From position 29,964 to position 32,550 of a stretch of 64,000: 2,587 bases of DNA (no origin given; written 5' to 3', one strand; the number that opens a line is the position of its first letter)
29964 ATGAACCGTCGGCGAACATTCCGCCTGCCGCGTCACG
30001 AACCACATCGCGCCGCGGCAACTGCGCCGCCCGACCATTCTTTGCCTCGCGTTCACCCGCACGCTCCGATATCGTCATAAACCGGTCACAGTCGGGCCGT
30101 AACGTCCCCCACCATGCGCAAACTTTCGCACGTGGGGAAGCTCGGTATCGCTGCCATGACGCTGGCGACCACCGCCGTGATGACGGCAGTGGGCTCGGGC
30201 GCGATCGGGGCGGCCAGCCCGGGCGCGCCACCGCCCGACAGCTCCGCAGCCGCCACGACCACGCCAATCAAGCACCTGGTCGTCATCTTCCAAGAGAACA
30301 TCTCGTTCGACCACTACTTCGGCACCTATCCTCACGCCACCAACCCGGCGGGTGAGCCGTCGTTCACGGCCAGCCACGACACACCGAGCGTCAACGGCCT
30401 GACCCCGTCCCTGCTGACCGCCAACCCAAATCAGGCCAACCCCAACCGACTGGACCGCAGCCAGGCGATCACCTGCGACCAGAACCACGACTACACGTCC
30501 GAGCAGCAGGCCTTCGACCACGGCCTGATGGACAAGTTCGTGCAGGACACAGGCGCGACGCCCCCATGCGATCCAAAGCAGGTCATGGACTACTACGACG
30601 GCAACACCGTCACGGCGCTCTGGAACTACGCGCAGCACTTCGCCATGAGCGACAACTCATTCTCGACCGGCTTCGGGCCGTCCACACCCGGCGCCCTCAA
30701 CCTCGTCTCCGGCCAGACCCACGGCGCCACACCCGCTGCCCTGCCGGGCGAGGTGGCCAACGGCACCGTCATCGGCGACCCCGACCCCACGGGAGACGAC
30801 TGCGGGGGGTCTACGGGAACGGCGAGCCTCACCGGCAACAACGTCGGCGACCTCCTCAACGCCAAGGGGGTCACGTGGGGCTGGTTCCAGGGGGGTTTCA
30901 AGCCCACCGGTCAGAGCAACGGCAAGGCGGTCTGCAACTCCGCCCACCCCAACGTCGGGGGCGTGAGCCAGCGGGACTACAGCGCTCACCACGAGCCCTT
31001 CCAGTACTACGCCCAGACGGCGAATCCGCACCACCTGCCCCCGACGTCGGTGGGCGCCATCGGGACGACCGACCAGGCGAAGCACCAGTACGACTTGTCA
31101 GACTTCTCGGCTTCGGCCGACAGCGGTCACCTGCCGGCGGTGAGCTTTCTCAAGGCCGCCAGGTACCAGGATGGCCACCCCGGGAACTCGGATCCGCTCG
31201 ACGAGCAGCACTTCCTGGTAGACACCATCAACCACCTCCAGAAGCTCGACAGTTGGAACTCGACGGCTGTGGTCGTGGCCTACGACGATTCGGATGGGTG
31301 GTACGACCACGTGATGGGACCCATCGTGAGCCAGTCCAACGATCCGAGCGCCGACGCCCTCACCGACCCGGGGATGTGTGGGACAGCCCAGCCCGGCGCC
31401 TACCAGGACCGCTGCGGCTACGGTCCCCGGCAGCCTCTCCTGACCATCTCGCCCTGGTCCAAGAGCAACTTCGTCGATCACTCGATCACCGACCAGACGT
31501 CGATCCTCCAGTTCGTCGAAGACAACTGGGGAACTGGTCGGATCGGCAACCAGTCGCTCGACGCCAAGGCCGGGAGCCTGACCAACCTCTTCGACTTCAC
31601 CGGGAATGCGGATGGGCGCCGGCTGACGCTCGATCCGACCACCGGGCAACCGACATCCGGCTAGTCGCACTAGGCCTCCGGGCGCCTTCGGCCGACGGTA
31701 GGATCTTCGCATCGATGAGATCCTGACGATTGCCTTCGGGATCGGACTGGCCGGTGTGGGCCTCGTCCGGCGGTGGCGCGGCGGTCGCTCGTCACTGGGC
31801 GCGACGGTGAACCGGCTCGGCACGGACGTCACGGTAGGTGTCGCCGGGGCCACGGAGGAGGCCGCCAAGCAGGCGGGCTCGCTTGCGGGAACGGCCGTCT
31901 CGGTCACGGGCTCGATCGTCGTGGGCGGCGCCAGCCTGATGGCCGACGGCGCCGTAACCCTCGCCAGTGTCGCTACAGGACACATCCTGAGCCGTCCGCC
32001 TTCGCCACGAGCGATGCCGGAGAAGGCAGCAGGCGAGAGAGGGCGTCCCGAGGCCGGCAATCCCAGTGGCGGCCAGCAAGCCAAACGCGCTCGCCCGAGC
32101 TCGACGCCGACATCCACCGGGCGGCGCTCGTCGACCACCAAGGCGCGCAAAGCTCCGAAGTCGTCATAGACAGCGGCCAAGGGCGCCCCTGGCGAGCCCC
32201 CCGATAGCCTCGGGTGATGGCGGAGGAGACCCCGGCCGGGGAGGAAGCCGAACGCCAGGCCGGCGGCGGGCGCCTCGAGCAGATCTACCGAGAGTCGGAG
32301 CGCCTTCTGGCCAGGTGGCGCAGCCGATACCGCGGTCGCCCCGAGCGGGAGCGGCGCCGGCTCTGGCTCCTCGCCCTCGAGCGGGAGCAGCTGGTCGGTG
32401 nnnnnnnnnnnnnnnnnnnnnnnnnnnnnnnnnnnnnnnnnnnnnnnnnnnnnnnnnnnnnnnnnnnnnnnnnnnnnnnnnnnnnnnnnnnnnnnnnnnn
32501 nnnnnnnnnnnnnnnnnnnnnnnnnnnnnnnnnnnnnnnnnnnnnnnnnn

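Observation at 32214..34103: Ferritin-like diiron domain fused to a DUF362 domain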

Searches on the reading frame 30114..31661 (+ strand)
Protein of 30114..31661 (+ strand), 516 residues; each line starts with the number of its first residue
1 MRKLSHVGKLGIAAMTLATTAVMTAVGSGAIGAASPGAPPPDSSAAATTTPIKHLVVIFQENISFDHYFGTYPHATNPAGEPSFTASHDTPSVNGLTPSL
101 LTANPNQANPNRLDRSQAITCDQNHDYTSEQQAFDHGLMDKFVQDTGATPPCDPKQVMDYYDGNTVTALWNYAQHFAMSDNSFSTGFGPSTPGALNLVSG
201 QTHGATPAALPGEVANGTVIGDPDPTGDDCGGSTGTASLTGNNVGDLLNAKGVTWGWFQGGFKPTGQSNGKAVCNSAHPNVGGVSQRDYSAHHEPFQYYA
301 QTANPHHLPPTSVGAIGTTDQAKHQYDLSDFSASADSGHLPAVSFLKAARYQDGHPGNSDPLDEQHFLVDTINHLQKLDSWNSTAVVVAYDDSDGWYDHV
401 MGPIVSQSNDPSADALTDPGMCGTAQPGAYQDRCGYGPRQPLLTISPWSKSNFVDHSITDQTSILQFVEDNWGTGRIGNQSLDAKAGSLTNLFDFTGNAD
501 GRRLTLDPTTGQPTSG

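Call 22: search_protein_families(library=pfam, proteins=[window:30114-31661:+], max_evalue=0.001)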
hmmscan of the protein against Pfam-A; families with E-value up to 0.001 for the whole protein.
window:30114-31661:+ (516 aa): 1 family
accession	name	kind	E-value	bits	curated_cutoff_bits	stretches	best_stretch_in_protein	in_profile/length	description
PF04185.19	Phosphoesterase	-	1e-83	281.9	23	1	52-473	1-354/356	Phosphoesterase family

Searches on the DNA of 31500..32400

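Call 53: search_rna_families(source=window, start=31500, end=32400, threshold=evalue, max_evalue=1)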
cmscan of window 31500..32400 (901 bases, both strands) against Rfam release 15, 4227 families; matches with E-value up to 1: 1.
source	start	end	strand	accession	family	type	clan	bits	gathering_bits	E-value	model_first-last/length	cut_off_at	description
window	32360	32376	-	RF01276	sR53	Gene; snRNA; snoRNA; CD-box;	-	17.3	49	0.2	44-60/60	no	Small nucleolar RNA sR53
